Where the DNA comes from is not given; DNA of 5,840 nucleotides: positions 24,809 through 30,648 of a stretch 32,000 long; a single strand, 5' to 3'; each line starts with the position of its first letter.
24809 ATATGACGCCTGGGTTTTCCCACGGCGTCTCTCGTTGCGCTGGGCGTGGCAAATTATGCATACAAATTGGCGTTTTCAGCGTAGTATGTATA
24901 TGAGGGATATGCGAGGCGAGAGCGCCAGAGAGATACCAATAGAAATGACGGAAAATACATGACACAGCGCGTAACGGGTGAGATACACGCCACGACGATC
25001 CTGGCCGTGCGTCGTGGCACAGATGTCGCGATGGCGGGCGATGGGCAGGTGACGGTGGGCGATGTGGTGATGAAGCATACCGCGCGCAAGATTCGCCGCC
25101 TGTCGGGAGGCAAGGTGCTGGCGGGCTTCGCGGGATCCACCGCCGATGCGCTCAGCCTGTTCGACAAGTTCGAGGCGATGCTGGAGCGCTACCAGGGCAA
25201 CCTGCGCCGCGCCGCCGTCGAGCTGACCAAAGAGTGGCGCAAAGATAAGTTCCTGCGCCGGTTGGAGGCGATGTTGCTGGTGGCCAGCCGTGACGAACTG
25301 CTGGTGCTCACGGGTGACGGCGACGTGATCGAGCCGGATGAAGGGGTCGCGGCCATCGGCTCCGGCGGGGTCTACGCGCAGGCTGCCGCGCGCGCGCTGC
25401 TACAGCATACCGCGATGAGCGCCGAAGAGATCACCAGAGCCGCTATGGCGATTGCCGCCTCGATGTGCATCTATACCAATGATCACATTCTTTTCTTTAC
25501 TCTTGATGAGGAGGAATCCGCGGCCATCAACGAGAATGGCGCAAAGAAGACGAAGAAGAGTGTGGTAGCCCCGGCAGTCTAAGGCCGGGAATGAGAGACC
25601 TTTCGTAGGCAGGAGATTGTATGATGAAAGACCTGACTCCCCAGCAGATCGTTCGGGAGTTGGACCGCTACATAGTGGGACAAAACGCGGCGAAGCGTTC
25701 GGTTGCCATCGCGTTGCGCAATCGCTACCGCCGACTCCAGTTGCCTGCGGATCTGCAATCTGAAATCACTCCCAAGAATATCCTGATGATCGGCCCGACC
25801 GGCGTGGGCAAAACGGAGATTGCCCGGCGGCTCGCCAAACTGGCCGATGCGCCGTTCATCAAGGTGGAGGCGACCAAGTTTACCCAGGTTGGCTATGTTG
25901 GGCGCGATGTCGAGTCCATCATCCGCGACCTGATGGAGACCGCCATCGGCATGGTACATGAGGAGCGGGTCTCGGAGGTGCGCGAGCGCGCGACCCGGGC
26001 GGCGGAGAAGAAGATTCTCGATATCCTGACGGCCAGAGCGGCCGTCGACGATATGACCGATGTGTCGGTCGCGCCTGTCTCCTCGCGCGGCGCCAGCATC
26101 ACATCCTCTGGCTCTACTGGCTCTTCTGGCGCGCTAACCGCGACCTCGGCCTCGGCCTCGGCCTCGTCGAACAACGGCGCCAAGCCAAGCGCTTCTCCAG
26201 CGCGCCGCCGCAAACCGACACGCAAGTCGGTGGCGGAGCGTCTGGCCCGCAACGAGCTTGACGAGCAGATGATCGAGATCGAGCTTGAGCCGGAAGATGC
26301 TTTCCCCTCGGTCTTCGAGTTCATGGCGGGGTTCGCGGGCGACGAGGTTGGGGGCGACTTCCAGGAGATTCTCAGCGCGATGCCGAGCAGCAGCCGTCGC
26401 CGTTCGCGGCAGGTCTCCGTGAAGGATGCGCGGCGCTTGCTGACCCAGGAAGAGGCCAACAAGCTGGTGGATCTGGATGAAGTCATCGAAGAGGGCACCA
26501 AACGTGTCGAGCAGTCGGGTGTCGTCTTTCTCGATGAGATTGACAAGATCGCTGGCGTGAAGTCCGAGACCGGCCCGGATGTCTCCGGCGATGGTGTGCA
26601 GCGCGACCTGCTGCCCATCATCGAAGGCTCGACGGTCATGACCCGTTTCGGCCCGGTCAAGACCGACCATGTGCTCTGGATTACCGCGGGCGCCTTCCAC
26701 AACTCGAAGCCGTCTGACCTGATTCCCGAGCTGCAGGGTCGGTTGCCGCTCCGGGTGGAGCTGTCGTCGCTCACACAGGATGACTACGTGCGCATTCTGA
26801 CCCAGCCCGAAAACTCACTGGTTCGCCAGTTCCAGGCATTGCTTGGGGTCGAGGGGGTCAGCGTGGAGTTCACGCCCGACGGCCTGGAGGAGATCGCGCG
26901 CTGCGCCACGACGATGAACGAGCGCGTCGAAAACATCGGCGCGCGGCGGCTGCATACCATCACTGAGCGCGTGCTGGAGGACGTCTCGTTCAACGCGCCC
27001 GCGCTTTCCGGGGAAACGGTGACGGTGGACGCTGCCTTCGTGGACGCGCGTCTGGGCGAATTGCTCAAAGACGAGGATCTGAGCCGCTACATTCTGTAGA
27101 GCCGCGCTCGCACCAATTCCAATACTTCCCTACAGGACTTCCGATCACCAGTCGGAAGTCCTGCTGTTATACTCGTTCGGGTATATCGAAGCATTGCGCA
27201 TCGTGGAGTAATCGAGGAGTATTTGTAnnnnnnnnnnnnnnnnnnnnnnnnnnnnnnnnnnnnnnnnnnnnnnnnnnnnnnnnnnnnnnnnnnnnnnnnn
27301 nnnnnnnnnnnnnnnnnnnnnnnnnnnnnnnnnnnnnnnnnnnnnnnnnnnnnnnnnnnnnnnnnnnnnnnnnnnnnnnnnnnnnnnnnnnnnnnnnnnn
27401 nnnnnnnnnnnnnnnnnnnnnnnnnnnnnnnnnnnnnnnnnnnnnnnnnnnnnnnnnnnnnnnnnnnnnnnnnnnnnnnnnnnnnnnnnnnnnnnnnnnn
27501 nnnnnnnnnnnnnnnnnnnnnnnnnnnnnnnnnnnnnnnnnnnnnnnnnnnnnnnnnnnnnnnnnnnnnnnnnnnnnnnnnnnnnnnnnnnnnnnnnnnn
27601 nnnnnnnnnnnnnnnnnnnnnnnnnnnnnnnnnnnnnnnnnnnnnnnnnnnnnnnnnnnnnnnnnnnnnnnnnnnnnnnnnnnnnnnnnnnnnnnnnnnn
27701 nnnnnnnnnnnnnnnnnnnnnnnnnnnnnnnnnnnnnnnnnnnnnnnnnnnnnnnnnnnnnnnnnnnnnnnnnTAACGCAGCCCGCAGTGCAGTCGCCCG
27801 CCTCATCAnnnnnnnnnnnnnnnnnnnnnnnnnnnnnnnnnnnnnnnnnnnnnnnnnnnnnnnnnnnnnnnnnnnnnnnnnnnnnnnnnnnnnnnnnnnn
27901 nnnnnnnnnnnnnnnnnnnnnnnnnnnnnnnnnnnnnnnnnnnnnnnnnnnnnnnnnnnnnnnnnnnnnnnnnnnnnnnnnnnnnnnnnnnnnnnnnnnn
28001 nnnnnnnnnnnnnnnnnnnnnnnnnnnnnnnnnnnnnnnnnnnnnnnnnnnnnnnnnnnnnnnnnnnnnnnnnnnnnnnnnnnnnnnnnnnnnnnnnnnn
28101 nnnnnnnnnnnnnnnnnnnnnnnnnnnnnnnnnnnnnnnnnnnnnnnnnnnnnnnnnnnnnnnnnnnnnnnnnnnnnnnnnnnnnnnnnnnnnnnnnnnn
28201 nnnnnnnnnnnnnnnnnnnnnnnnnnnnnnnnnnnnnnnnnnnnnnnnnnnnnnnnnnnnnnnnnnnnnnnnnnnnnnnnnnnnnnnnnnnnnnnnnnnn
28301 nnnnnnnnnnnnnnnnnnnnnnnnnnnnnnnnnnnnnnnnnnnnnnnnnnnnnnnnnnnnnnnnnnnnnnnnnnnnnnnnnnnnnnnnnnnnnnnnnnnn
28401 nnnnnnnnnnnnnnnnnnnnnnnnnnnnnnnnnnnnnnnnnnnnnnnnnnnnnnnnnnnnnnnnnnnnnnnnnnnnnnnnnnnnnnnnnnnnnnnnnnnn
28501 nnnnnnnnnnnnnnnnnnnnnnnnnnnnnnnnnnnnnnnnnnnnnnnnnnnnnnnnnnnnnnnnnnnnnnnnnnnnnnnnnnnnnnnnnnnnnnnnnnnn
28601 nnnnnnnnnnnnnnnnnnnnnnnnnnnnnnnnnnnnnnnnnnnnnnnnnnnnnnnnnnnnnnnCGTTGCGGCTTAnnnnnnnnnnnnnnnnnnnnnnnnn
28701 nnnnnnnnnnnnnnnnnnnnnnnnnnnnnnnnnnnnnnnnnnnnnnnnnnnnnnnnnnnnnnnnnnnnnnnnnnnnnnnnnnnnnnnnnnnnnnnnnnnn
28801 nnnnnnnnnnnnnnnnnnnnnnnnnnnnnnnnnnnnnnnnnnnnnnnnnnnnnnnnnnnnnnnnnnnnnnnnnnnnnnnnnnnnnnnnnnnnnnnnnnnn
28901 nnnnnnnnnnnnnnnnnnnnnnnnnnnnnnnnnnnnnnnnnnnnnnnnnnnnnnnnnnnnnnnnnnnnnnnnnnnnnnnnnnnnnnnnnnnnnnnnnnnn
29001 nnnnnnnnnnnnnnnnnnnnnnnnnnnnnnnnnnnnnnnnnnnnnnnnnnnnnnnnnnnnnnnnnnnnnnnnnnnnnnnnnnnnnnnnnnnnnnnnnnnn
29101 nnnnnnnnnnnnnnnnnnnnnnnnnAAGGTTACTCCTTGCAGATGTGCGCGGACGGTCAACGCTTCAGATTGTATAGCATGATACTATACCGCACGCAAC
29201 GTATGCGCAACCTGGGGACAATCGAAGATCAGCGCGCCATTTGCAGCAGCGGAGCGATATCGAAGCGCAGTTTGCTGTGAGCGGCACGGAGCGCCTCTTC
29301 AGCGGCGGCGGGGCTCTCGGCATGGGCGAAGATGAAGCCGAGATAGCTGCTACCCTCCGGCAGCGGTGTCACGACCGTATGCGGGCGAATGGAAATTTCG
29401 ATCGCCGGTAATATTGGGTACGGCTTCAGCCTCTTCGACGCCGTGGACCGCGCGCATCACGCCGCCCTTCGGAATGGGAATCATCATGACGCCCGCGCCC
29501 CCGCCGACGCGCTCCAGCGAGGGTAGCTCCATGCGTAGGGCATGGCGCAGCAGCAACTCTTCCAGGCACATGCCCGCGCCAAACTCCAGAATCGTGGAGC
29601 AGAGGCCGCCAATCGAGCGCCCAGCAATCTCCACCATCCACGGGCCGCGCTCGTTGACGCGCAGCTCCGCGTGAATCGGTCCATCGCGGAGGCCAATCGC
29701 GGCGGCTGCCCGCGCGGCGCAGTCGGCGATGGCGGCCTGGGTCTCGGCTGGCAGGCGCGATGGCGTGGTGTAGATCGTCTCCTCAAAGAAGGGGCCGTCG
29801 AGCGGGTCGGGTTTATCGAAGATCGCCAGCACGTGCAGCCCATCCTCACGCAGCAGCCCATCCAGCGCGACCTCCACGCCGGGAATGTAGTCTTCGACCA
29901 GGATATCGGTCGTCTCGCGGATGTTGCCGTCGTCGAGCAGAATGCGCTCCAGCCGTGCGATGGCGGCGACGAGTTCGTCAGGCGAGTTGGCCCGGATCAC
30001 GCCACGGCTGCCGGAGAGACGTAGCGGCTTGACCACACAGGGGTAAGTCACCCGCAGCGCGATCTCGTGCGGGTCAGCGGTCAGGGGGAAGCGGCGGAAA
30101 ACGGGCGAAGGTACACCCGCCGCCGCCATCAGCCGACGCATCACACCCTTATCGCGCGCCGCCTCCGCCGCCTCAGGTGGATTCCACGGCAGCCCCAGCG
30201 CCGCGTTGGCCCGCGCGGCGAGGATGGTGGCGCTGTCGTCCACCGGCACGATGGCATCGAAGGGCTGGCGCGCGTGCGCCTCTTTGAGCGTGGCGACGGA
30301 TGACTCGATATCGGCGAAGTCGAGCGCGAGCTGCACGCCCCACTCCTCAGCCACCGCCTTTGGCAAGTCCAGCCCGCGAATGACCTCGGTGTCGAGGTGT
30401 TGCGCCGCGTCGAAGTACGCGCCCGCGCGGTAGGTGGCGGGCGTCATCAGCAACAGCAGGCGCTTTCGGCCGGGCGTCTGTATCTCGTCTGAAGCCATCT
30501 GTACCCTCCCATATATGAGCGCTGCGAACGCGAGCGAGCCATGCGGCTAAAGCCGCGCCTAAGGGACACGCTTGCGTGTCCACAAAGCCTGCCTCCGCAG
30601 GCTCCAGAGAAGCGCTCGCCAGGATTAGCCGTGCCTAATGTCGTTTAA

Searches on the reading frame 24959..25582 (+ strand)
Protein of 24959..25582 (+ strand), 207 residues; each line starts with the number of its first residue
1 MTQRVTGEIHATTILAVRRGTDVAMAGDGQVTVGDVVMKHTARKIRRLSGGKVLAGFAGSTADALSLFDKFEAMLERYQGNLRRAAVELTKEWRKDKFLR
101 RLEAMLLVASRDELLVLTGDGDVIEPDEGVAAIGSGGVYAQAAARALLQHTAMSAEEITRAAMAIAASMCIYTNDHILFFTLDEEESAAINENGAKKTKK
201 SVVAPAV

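Call 60: search_protein_families(library=pfam, proteins=[window:24959-25582:+], max_evalue=0.001)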
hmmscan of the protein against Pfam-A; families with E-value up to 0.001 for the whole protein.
window:24959-25582:+ (207 aa): 1 family
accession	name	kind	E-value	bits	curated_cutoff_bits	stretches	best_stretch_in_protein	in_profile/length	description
PF00227.31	Proteasome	-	3.6e-24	85.9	22.4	1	10-177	3-184/189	Proteasome subunit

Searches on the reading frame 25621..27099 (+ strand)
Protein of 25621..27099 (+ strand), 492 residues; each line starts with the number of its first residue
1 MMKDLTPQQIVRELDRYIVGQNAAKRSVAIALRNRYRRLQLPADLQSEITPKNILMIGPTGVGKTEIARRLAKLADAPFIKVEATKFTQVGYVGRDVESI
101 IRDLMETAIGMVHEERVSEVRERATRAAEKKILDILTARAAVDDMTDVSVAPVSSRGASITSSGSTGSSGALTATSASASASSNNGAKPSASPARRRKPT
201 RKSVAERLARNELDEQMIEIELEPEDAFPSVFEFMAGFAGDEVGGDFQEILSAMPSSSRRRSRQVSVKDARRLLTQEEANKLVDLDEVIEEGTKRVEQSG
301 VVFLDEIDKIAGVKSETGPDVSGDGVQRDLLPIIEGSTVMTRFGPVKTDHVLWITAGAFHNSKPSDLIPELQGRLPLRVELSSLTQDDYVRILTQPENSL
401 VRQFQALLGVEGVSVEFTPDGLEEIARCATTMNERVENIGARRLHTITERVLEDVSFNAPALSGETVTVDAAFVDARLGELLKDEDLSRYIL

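Call 60: search_protein_families(library=pfam, proteins=[window:25621-27099:+], max_evalue=0.001)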
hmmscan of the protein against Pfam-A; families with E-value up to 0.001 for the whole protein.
window:25621-27099:+ (492 aa): 8 families
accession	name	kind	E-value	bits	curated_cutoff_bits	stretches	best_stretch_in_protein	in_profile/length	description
PF07724.20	AAA_2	-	2.7e-31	109.3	27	2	257-377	26-165/166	AAA domain (Cdc48 subfamily)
PF00004.35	AAA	-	5.3e-15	56.5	21.2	2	54-104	1-53/131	ATPase family associated with various cellular activities (AAA)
PF07728.20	AAA_5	-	1.5e-06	28.7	22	1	53-89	1-38/139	AAA domain (dynein-related subfamily)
PF13401.12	AAA_22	-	2.4e-06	28.3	27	1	52-137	6-85/130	AAA domain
PF01078.27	Mg_chelatase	-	0.00024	21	20.3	0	52-85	23-55/207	Magnesium chelatase, subunit ChlI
PF00493.29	MCM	-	0.00024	20.7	23.3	0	8-78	16-84/224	MCM P-loop domain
PF13191.12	AAA_16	-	0.00025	22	32.6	0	50-141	23-104/167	AAA ATPase domain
PF05496.18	RuvB_N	-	0.00046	20.4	27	0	19-158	10-138/159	Holliday junction DNA helicase RuvB P-loop domain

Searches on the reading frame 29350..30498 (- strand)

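Call 60: search_protein_families(library=pfam, proteins=[window:29350-30498:-], max_evalue=0.001)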
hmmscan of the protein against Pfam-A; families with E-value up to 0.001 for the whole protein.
window:29350-30498:- (382 aa): 4 families
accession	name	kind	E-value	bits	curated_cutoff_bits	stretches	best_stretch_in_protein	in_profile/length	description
PF13535.11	ATP-grasp_4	-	2.3e-36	125.3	27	1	151-302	2-159/160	ATP-grasp domain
PF18130.6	ATPgrasp_N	-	1.2e-06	29.4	27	1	56-104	31-80/81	ATP-grasp N-terminal domain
PF01071.24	GARS_A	-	1.3e-06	28.8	27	1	116-218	2-102/194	Phosphoribosylglycinamide synthetase, ATP-grasp (A) domain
PF07478.18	Dala_Dala_lig_C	-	6.9e-06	26.2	24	1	144-272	29-153/204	D-ala D-ala ligase C-terminus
